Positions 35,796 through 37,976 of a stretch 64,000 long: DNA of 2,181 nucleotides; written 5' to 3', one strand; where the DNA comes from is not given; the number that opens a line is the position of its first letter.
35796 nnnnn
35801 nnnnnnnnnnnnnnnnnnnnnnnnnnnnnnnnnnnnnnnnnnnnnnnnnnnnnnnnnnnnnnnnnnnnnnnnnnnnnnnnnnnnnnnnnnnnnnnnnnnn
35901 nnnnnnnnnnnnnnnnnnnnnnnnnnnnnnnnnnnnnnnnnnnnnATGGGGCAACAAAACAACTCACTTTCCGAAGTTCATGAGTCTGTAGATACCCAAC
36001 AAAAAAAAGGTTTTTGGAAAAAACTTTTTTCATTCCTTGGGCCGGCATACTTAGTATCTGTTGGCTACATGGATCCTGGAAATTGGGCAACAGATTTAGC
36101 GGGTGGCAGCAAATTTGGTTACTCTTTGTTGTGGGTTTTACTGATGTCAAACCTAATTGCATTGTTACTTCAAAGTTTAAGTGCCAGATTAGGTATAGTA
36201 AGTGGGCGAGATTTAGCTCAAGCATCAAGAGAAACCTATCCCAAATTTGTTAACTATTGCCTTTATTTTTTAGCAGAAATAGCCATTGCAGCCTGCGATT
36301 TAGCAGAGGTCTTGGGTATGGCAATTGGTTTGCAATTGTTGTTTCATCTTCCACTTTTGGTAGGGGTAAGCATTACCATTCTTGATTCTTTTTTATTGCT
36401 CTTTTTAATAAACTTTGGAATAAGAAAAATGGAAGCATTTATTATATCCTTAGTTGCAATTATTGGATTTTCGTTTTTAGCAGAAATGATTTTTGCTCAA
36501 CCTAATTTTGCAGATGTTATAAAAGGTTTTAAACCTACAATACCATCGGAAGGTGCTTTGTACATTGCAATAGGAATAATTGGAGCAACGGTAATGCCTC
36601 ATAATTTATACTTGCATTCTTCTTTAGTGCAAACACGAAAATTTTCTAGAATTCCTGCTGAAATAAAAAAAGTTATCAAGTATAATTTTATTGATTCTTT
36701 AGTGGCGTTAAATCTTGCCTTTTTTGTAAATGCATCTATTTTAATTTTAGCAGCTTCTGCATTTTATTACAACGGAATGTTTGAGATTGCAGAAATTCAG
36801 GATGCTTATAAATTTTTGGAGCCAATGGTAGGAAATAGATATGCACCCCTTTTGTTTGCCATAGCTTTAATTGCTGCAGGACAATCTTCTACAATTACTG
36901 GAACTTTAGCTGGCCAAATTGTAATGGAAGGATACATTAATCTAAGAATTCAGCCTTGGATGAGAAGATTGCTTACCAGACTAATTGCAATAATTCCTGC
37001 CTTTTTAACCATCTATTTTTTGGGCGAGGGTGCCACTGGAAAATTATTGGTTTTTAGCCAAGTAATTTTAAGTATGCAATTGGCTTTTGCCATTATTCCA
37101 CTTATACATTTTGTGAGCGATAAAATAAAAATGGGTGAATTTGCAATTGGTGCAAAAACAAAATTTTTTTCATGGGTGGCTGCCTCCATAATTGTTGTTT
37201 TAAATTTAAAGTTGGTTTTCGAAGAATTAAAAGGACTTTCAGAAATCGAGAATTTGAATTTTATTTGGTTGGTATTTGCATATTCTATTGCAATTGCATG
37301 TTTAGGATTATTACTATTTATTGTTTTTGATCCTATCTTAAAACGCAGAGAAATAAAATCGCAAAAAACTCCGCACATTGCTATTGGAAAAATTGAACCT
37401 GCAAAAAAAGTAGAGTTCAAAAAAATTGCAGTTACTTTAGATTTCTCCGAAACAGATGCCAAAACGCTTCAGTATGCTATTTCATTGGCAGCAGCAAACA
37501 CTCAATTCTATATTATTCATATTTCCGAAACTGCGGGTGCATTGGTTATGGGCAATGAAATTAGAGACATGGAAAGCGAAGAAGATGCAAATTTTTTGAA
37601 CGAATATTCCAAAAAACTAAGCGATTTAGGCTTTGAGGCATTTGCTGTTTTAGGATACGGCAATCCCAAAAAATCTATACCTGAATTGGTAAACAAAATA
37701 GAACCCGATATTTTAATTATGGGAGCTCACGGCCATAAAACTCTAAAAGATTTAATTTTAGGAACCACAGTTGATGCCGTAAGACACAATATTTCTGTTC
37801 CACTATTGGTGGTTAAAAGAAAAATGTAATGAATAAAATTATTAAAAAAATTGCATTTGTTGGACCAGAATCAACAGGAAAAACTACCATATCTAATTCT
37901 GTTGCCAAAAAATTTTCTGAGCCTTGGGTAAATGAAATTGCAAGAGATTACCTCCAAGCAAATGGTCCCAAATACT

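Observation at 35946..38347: Nramp metal transporter fused to a universal-stress-protein domain and translationally coupled to an NRK-like P-loop kinase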

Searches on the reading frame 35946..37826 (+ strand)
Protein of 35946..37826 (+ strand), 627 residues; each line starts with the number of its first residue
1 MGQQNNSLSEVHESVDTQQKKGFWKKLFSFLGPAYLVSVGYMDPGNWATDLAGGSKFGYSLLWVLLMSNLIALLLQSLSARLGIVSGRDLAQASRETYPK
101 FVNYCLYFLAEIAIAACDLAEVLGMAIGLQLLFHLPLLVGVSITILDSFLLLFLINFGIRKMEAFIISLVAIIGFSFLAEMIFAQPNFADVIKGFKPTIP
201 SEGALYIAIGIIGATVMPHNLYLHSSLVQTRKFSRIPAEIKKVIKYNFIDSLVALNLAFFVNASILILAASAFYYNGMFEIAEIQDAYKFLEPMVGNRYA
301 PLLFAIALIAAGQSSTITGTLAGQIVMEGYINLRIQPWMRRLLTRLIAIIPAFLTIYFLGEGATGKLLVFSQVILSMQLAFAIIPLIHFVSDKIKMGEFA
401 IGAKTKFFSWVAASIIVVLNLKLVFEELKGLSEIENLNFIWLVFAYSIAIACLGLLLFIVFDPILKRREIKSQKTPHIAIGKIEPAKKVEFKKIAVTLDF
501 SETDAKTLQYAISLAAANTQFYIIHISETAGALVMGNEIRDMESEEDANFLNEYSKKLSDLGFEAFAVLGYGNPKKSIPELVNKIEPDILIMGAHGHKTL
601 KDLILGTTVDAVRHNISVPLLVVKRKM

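Call 3: search_protein_families(library=pfam, proteins=[window:35946-37826:+], max_evalue=0.01)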
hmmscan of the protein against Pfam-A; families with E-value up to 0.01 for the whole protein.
window:35946-37826:+ (627 aa): 2 families
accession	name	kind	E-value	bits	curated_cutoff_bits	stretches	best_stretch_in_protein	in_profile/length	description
PF01566.24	Nramp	-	9.6e-133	443.1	29.8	1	47-402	1-356/357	Natural resistance-associated macrophage protein-like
PF00582.32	Usp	-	7.1e-21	75.7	24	1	491-624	2-141/141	Universal stress protein family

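Call 4: search_protein_families(library=ncbifam, proteins=[window:35946-37826:+], max_evalue=0.01)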
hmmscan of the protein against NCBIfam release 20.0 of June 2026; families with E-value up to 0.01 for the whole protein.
window:35946-37826:+ (627 aa): 4 families
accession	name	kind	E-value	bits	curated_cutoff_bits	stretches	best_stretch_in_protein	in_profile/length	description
NF001923.0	PRK00701.1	subfamily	3.1e-176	586.4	430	1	3-429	9-437/439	Mn(2+) uptake NRAMP transporter MntH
TIGR01197.1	nramp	subfamily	1.1e-117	393.6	272.5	1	25-393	1-387/390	metal ion transporter, metal ion (Mn2+/Fe2+) transporter (Nramp) family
NF037982.1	Nramp_1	equivalog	7.9e-51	173.5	50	1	32-393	1-402/404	Nramp family divalent metal transporter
NF008380.0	PRK11175.1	equivalog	2.5e-05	23.4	227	1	568-625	244-301/313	universal stress protein UspE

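Call 11: find_homologous_proteins(query=window:35946-37826:+, max_evalue=1e-10)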
Query window:35946-37826:+ (627 aa): 8000 proteins with E <= 1e-10 among 8000 candidates; the best 120 are listed.
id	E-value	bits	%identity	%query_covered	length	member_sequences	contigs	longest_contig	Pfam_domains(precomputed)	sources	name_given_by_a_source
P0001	0.0e+0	1330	98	100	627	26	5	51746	PF01566.26,PF00582.33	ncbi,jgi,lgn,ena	jgi:manganese transport protein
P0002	0.0e+0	1070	78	99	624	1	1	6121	PF01566.26,PF00582.33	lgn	-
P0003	2.9e-271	919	68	100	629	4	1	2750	PF01566.26,PF00582.33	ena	-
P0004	3.0e-269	913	67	99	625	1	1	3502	PF01566.26,PF00582.33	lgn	-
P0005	5.2e-267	905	67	98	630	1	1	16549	PF01566.26,PF00582.33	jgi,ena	-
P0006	3.0e-266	903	67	99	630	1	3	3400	PF01566.26,PF00582.33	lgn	-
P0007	4.9e-266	902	66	99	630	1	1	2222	PF01566.26,PF00582.33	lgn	-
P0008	1.1e-265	901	66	98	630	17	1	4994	PF01566.26,PF00582.33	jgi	jgi:manganese transport protein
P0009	1.9e-265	900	67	99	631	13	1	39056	PF01566.26,PF00582.33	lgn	-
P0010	2.8e-265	899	66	98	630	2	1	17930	PF01566.26,PF00582.33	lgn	-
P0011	5.6e-265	898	66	99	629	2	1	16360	PF01566.26,PF00582.33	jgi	jgi:manganese transport protein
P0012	7.6e-265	898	66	99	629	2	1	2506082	PF01566.26,PF00582.33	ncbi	-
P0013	2.8e-264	896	66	99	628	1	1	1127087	PF01566.26,PF00582.33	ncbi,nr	ncbi:MAG: Nramp family divalent metal transporter [Bacteroidetes bacterium]|nr:Nramp family divalent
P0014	2.8e-264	896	66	99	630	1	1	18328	PF01566.26,PF00582.33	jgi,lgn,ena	jgi:manganese transport protein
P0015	1.8e-263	893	65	100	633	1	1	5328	PF01566.26,PF00582.33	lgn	-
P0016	2.4e-263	893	66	99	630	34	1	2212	PF01566.26,PF00582.33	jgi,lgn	jgi:manganese transport protein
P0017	5.2e-263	892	65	99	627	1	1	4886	PF01566.26,PF00582.33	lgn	-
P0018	1.2e-262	891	65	99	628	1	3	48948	PF01566.26,PF00582.33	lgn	-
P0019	1.9e-262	890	65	99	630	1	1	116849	PF01566.26,PF00582.33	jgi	jgi:manganese transport protein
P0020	2.7e-262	890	64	99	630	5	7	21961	PF01566.26,PF00582.33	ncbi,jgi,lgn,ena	-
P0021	3.4e-262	889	65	99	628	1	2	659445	PF01566.26,PF00582.33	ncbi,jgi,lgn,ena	-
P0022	5.4e-262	889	66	99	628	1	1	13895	PF01566.26,PF00582.33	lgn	-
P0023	9.5e-262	888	65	100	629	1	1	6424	PF01566.26,PF00582.33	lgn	-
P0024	1.2e-261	887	65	99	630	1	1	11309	PF01566.26,PF00582.33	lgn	-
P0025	2.8e-261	886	64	100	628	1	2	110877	PF01566.26,PF00582.33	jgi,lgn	jgi:manganese transport protein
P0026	2.7e-260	883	65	99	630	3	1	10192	PF01566.26,PF00582.33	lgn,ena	-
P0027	2.8e-260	883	64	99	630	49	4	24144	PF01566.26,PF00582.33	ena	-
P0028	4.8e-260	882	65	99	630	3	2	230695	PF01566.26,PF00582.33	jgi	jgi:manganese transport protein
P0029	1.6e-259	880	65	99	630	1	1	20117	PF01566.26,PF00582.33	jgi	jgi:manganese transport protein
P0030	4.2e-259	879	64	100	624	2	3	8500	PF01566.26,PF00582.33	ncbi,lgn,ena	-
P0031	5.3e-259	879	64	99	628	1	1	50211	PF01566.26,PF00582.33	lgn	-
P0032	1.1e-258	878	65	99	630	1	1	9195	PF01566.26,PF00582.33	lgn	-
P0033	1.2e-258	878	65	99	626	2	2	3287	PF01566.26,PF00582.33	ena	-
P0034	1.7e-258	877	64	99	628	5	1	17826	PF01566.26,PF00582.33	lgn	-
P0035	2.5e-258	877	65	98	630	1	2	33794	PF01566.26,PF00582.33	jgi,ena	jgi:manganese transport protein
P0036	3.1e-258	876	65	100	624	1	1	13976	PF01566.26,PF00582.33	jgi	jgi:manganese transport protein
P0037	4.0e-258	876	65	99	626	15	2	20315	PF01566.26,PF00582.33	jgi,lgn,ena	-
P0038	1.5e-257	874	65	99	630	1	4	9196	PF01566.26,PF00582.33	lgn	-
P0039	1.6e-257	874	63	99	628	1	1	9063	PF01566.26,PF00582.33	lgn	-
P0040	2.1e-257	873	65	99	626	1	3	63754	PF01566.26,PF00582.33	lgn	-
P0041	3.2e-257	873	66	99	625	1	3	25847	PF01566.26,PF00582.33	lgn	-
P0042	9.4e-257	871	64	99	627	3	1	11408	PF01566.26,PF00582.33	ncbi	-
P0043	9.6e-257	871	64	99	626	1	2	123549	PF01566.26,PF00582.33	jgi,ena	-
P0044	1.7e-256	870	63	99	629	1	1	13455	PF01566.26,PF00582.33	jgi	jgi:manganese transport protein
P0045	1.8e-256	870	64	100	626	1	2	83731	PF01566.26,PF00582.33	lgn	-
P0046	3.2e-256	870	63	100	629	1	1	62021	PF01566.26,PF00582.33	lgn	-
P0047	4.1e-256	869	66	99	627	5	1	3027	PF01566.26,PF00582.33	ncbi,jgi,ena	jgi:manganese transport protein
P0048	4.2e-256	869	63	100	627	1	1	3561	PF01566.26,PF00582.33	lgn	-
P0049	4.2e-256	869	63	99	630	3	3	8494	PF01566.26,PF00582.33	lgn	-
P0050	4.7e-256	869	64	100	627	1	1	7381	PF01566.26,PF00582.33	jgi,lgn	-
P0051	6.8e-256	868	64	99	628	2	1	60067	PF01566.26,PF00582.33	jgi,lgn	-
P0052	7.1e-256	868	65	99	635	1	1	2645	PF01566.26,PF00582.33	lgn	-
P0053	9.5e-256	868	65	99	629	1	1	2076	PF01566.26,PF00582.33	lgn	-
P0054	1.0e-255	868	64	99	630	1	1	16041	PF01566.26,PF00582.33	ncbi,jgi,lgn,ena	-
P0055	1.4e-255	867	65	100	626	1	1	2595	PF01566.26,PF00582.33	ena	-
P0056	1.6e-255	867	64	99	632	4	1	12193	PF01566.26,PF00582.33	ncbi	-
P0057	1.7e-255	867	64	99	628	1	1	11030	PF01566.26,PF00582.33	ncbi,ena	-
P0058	2.8e-255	866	64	99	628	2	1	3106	PF01566.26,PF00582.33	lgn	-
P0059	2.8e-255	866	64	100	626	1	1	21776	PF01566.26,PF00582.33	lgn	-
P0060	3.0e-255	866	63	99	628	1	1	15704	PF01566.26,PF00582.33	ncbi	-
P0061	4.1e-255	866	62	100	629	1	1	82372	PF01566.26,PF00582.33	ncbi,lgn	-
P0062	4.7e-255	866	64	99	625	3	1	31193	PF01566.26,PF00582.33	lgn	-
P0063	5.1e-255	866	64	99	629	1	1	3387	PF01566.26,PF00582.33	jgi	jgi:manganese transport protein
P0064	6.1e-255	865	65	99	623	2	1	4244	PF01566.26,PF00582.33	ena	-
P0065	6.2e-255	865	63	99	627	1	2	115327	PF01566.26,PF00582.33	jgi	-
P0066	7.2e-255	865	65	100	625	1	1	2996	PF01566.26,PF00582.33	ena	-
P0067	9.8e-255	865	65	98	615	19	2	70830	PF01566.26,PF00582.33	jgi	jgi:manganese transport protein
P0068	1.7e-254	864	64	99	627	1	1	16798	PF01566.26,PF00582.33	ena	-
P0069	1.9e-254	864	65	99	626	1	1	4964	PF01566.26,PF00582.33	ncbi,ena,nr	ncbi:MAG TPA: Nramp family divalent metal transporter [Bacteroidia bacterium]|nr:Nramp family divale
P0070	2.3e-254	863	64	99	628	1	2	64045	PF01566.26,PF00582.33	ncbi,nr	ncbi:MAG: Nramp family divalent metal transporter [Bacteroidia bacterium]|nr:Nramp family divalent m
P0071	3.0e-254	863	62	99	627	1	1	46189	PF01566.26,PF00582.33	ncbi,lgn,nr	ncbi:MAG: Mn(2+) uptake NRAMP transporter MntH [Flavobacteriales bacterium]|nr:Mn(2+) uptake NRAMP t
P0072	3.8e-254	863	64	100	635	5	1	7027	PF01566.26,PF00582.33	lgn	-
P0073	3.8e-254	863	65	100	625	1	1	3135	PF01566.26,PF00582.33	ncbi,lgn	-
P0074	4.0e-254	863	64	100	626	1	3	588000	PF01566.26,PF00582.33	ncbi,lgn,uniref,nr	ncbi:manganese transport protein mnth [Flavobacterium cauense R2A-7]|uniref:Divalent metal cation tr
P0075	4.1e-254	863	64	99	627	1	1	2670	PF01566.26,PF00582.33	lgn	-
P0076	4.8e-254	862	64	100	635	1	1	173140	PF01566.26,PF00582.33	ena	-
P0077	4.8e-254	862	64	100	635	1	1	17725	PF01566.26,PF00582.33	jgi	-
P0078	5.2e-254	862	65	98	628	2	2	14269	PF01566.26,PF00582.33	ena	-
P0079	5.6e-254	862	64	100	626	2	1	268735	PF01566.26,PF00582.33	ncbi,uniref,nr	ncbi:Nramp family divalent metal transporter [Confluentibacter sediminis]|uniref:Nramp family divale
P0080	5.6e-254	862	63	100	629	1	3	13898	PF01566.26,PF00582.33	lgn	-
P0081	5.8e-254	862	65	99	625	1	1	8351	PF01566.26,PF00582.33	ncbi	-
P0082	6.9e-254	862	64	99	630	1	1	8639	PF01566.26,PF00582.33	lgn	-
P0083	6.9e-254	862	64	99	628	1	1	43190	PF01566.26,PF00582.33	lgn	-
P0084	8.8e-254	861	65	99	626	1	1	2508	PF01566.26,PF00582.33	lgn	-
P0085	9.4e-254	861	65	100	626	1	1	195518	PF01566.26,PF00582.33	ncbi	-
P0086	9.7e-254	861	65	100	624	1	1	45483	PF01566.26,PF00582.33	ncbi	-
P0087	1.1e-253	861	65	100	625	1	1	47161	PF01566.26,PF00582.33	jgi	jgi:manganese transport protein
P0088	1.1e-253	861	64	99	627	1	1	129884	PF01566.26,PF00582.33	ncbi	-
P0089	1.2e-253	861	63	99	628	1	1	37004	PF01566.26,PF00582.33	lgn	-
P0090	1.2e-253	861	64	100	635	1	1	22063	PF01566.26,PF00582.33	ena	-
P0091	1.3e-253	861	64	99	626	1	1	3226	PF01566.26,PF00582.33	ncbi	ncbi:Nramp family divalent metal transporter [soil metagenome]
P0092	1.3e-253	861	64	100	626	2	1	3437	PF01566.26,PF00582.33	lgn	-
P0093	1.7e-253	861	64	100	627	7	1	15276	PF01566.26,PF00582.33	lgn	-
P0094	2.2e-253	860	64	100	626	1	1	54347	PF01566.26,PF00582.33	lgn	-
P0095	2.2e-253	860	64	99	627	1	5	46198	PF01566.26,PF00582.33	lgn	-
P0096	2.3e-253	860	65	100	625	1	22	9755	PF01566.26,PF00582.33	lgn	-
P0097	2.4e-253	860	63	99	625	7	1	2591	PF01566.26,PF00582.33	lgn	-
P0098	2.5e-253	860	64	99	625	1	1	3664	PF01566.26,PF00582.33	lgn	-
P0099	2.6e-253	860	65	100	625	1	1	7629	PF01566.26,PF00582.33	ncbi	-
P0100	2.9e-253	860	64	100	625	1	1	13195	PF01566.26,PF00582.33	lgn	-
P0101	2.9e-253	860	64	99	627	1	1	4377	PF01566.26,PF00582.33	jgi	-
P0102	3.1e-253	860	65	99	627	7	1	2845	PF01566.26,PF00582.33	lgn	-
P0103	3.7e-253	859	63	99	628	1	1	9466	PF01566.26,PF00582.33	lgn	-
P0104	4.6e-253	859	63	99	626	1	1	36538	PF01566.26,PF00582.33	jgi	jgi:manganese transport protein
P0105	6.2e-253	859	64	100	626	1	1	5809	PF01566.26,PF00582.33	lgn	-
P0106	6.5e-253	859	64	100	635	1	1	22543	PF01566.26,PF00582.33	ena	-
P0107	6.6e-253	859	65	100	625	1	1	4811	PF01566.26,PF00582.33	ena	-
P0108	6.9e-253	859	62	100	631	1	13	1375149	PF01566.26,PF00582.33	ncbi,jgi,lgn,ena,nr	ncbi:MAG: Nramp family divalent metal transporter [Bacteroidetes bacterium]|nr:Nramp family divalent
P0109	7.1e-253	858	63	99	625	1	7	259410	PF01566.26,PF00582.33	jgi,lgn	jgi:manganese transport protein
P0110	7.2e-253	858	63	99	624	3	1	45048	PF01566.26,PF00582.33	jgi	jgi:manganese transport protein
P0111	7.7e-253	858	64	99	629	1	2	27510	PF01566.26,PF00582.33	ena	-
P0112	8.1e-253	858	65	100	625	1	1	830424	PF01566.26,PF00582.33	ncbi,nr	ncbi:MAG: Nramp family divalent metal transporter [Bacteroidetes bacterium]|nr:Nramp family divalent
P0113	9.1e-253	858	65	100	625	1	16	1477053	PF01566.26,PF00582.33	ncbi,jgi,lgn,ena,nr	ncbi:MAG: Nramp family divalent metal transporter [Bacteroidia bacterium]|nr:Nramp family divalent m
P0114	9.1e-253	858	65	100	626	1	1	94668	PF01566.26,PF00582.33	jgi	jgi:manganese transport protein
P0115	1.0e-252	858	62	99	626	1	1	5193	PF01566.26,PF00582.33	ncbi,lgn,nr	ncbi:MAG: iron/manganese transporter [Adhaeribacter sp.]|nr:iron/manganese transporter [Adhaeribacte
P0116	1.1e-252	858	63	99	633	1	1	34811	PF01566.26,PF00582.33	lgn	-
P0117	1.3e-252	858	64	99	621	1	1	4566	PF01566.26,PF00582.33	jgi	-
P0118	1.5e-252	857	64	99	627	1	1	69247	PF01566.26,PF00582.33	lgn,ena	-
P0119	1.5e-252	857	64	99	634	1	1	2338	PF01566.26,PF00582.33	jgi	-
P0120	1.6e-252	857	64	99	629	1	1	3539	PF01566.26,PF00582.33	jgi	-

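Call 13: find_related_loci(query=A1, collection=genome_contigs, flank=6000)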
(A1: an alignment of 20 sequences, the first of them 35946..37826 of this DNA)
Query A1 (627 aa) in genome_contigs; peptide patterns used: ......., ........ (x = any residue, [..] = any of these).
600 stretches matched a pattern (row limit reached: there are more); 599 encode a relative of the query (tblastn E <= 1e-3); the best 80 are kept; 80 distinct loci.
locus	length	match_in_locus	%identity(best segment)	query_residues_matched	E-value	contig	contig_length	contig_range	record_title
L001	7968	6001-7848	64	7-624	0e+0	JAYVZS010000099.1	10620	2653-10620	MAG: Bacteroidota bacterium isolate GL91_DN_metabinner_3 GL91_DN_metabinner_3_98, whole genome shotgun sequence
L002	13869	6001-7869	64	3-623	0e+0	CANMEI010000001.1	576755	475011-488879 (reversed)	uncultured Cellulophaga sp. isolate 4-2061.fasta genome assembly, contig: NODE_1, whole genome shotgun sequence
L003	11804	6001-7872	63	3-625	0e+0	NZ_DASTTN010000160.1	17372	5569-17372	MAG: Flavobacterium sp. isolate SMAG_U2307 k141_1243814, whole genome shotgun sequence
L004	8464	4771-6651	63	5-626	0e+0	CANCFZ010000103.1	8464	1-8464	MAG: Flavobacteriaceae bacterium isolate JR-MC-A-240519-68 genome assembly, contig: JR-MC-A-240519-C7638, whole genome s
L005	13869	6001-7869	63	3-624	0e+0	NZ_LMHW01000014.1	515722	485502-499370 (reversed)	Flavobacterium sp. Root186 contig_6, whole genome shotgun sequence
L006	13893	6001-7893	61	2-624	0e+0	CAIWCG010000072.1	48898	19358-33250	MAG: uncultured Bacteroidetes bacterium isolate Umea1_bin-0439 genome assembly, contig: bin-0439:072/296, whole genome s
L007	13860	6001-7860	60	6-626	0e+0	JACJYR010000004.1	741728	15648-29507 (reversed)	MAG: Lewinellaceae bacterium isolate HK-STAS-BACT-43 HK-STAS-BACT-43_4, whole genome shotgun sequence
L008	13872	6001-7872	62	3-625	0e+0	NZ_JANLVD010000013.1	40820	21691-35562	MAG: Flavobacterium sp. isolate OTE_21_metabat_203_sub OTE_21_k141_1200152, whole genome shotgun sequence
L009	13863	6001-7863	63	5-625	0e+0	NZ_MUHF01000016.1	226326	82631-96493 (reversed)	Flavobacterium reichenbachii strain DSM 21791 43417_contig_16, whole genome shotgun sequence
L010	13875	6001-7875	62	1-623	0e+0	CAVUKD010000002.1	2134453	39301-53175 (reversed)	MAG: uncultured Cryomorphaceae bacterium isolate MFD01721.bin.1.2 genome assembly, contig: contig_14028, whole genome sh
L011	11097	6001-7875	61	3-627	0e+0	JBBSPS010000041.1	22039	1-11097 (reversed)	MAG: Bacteroidia bacterium isolate LS6_sbin.61 LS6_sbin.61_K_2007460_L_22039_cov_9.0969, whole genome shotgun sequence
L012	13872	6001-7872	60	4-626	0e+0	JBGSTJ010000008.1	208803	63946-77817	MAG: Cyclobacteriaceae bacterium isolate JTS-AC403 k141_3291668, whole genome shotgun sequence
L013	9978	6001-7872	60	4-626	0e+0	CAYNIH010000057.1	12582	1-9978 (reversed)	MAG TPA_asm: uncultured Roseivirgaceae bacterium isolate binchicken_co107_256 genome assembly, contig: NODE_11572_length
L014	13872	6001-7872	58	5-626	0e+0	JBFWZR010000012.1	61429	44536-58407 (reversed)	MAG: Cyclobacteriaceae bacterium isolate CA_2019_TPBS_192 NODE_3360_length_61429_cov_4.403413_TPBS, whole genome shotgun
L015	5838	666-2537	59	3-626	0e+0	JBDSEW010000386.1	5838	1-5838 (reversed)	MAG: Chitinophagales bacterium isolate cluster1_bin.213 k127_11556526, whole genome shotgun sequence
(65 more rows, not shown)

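Call 15: find_encoding_contigs(protein=P0001, flank=8000, max_places=5)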
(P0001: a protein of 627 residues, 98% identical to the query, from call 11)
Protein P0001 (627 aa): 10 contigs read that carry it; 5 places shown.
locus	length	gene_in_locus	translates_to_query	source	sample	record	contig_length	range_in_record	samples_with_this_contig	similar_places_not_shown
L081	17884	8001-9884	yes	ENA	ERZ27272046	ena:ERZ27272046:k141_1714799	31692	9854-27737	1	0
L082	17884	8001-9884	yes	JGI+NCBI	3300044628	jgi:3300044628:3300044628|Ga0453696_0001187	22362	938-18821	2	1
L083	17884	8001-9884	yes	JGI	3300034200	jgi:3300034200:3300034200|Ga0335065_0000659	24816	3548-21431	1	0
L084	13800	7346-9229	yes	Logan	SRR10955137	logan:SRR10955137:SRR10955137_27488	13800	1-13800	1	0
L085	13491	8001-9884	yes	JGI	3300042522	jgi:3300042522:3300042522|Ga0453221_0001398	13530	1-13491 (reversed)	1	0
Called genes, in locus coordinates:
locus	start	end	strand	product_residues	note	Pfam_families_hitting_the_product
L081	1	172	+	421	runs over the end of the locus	PF00709:Adenylsucc_synt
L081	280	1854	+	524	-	PF03968:LptD_N (faint), PF13100:OstA_2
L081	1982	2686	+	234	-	-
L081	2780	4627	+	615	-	PF02518:HATPase_c, PF00204:DNA_gyraseB, PF01751:Toprim, PF00986:DNA_gyraseB_C (weak)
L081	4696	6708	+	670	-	PF13585:CHU_C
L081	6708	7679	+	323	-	PF11751:PorP_SprF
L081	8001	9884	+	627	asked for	PF01566:Nramp, PF00582:Usp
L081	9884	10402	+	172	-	PF13521:AAA_28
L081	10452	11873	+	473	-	PF04468:PSP1, PF28472:PSP1_3rd, PF28473:YaaT_C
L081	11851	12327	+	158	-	PF14109:GldH_lipo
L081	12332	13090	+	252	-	PF01884:PcrB, PF00977:His_biosynth, PF01180:DHO_dh, PF01207:Dus (faint)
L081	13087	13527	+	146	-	PF09424:YqeY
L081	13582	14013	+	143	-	-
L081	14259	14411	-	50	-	PF14128:DUF4295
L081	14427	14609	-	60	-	PF00471:Ribosomal_L33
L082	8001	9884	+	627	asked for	PF01566:Nramp, PF00582:Usp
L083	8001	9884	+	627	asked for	PF01566:Nramp, PF00582:Usp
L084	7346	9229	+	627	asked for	PF01566:Nramp, PF00582:Usp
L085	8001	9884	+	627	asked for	PF01566:Nramp, PF00582:Usp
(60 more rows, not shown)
